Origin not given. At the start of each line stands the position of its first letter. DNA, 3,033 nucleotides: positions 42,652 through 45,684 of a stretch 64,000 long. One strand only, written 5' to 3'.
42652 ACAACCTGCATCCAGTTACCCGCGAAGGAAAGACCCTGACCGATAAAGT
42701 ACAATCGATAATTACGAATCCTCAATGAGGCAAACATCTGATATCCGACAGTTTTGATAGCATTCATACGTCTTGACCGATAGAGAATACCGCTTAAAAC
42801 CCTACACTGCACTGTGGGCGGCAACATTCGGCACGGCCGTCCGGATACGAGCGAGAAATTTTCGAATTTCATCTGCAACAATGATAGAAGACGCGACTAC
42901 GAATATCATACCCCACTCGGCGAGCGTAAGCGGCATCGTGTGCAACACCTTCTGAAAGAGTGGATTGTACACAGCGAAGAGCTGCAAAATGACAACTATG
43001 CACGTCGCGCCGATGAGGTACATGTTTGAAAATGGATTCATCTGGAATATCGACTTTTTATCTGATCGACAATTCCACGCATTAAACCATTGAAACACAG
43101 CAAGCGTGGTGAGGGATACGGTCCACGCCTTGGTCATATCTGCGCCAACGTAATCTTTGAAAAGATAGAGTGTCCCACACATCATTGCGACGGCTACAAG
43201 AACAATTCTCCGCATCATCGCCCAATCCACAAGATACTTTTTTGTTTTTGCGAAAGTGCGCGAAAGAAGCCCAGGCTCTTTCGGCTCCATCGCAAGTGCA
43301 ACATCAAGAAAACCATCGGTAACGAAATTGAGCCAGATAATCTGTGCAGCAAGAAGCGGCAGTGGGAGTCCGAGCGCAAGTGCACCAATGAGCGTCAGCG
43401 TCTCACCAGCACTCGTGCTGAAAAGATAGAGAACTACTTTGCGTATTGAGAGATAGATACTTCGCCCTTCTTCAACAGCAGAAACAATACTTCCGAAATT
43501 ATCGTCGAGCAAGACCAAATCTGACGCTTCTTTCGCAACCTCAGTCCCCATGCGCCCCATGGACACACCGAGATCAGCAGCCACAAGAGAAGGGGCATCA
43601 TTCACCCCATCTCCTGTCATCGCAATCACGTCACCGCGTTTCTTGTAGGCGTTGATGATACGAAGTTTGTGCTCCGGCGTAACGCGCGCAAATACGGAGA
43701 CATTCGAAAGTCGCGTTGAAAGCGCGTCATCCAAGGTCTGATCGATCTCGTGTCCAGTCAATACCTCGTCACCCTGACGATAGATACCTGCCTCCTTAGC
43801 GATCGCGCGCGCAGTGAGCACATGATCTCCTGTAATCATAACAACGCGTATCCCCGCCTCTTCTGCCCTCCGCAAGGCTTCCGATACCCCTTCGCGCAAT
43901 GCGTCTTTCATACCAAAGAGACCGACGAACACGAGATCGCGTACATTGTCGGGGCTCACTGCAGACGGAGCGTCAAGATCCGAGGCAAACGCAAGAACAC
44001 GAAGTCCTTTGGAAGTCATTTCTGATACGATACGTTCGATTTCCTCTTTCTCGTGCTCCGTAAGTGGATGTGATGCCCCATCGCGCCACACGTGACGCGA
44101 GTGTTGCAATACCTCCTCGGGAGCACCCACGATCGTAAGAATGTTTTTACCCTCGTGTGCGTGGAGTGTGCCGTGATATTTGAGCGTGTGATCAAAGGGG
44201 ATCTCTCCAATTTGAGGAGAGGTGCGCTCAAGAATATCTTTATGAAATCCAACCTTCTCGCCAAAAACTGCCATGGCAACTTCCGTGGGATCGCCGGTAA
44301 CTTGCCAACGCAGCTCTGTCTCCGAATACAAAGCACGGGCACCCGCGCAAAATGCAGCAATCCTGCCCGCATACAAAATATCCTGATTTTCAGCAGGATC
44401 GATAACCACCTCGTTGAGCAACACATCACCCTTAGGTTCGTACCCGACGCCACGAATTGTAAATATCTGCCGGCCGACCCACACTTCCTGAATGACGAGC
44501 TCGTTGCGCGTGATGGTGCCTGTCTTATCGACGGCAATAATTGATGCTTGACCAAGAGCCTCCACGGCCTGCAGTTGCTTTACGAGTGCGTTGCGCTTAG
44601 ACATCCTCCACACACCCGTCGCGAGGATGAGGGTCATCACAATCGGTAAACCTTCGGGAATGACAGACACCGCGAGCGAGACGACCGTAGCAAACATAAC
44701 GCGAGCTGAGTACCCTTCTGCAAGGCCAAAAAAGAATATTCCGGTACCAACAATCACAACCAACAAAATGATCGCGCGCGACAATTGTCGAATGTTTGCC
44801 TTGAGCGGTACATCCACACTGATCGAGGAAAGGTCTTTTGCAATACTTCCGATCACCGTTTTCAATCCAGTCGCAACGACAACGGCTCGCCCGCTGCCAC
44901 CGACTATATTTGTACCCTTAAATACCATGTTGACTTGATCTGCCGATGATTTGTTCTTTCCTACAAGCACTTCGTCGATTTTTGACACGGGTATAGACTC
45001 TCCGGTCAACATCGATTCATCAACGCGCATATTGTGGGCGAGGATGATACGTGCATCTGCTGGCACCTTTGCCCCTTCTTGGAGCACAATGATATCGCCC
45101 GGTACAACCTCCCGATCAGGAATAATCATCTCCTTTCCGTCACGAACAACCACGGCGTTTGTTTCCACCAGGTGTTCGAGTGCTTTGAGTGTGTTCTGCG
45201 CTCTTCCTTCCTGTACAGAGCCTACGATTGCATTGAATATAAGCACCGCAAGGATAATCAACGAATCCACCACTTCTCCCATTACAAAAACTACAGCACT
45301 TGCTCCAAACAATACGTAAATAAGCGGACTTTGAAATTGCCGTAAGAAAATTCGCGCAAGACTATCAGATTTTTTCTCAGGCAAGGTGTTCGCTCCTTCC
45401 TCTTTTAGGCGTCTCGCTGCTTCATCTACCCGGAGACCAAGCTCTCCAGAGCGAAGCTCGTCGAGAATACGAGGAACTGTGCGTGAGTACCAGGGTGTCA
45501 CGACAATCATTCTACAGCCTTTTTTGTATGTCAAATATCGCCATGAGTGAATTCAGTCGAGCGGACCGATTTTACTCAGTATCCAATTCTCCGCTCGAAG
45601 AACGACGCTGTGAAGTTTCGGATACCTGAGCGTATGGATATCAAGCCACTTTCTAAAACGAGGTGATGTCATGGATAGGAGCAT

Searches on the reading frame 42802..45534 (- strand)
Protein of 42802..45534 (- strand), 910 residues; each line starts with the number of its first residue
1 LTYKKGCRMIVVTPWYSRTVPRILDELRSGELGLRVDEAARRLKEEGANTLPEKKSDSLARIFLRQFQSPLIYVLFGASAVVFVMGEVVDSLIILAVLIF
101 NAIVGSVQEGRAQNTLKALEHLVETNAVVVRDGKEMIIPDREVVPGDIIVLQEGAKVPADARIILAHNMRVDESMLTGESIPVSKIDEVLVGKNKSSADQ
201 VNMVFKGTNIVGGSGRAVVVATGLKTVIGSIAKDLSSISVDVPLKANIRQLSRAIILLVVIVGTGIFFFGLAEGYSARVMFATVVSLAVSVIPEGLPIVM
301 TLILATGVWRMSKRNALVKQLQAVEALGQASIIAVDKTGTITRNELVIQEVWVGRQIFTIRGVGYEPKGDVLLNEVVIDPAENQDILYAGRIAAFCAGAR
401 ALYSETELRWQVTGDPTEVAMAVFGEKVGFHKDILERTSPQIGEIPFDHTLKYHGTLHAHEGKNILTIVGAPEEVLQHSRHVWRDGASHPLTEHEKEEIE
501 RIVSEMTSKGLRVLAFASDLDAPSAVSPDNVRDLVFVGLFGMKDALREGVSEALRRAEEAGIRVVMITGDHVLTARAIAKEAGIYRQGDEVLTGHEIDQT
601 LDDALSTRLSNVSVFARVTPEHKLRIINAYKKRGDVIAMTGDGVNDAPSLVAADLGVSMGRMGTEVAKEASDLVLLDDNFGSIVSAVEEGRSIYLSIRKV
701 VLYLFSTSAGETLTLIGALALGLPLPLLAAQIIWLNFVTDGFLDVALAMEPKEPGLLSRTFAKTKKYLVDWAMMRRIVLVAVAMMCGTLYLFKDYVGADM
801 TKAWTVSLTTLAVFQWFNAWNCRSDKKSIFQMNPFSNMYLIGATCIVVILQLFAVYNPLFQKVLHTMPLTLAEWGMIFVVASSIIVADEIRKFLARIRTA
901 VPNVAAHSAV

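Call 21: find_encoding_contigs(protein=window:42802-45534:-, flank=10000, max_places=1)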
Protein window:42802-45534:- (910 aa): no gene with exactly this product is on record in the collection.
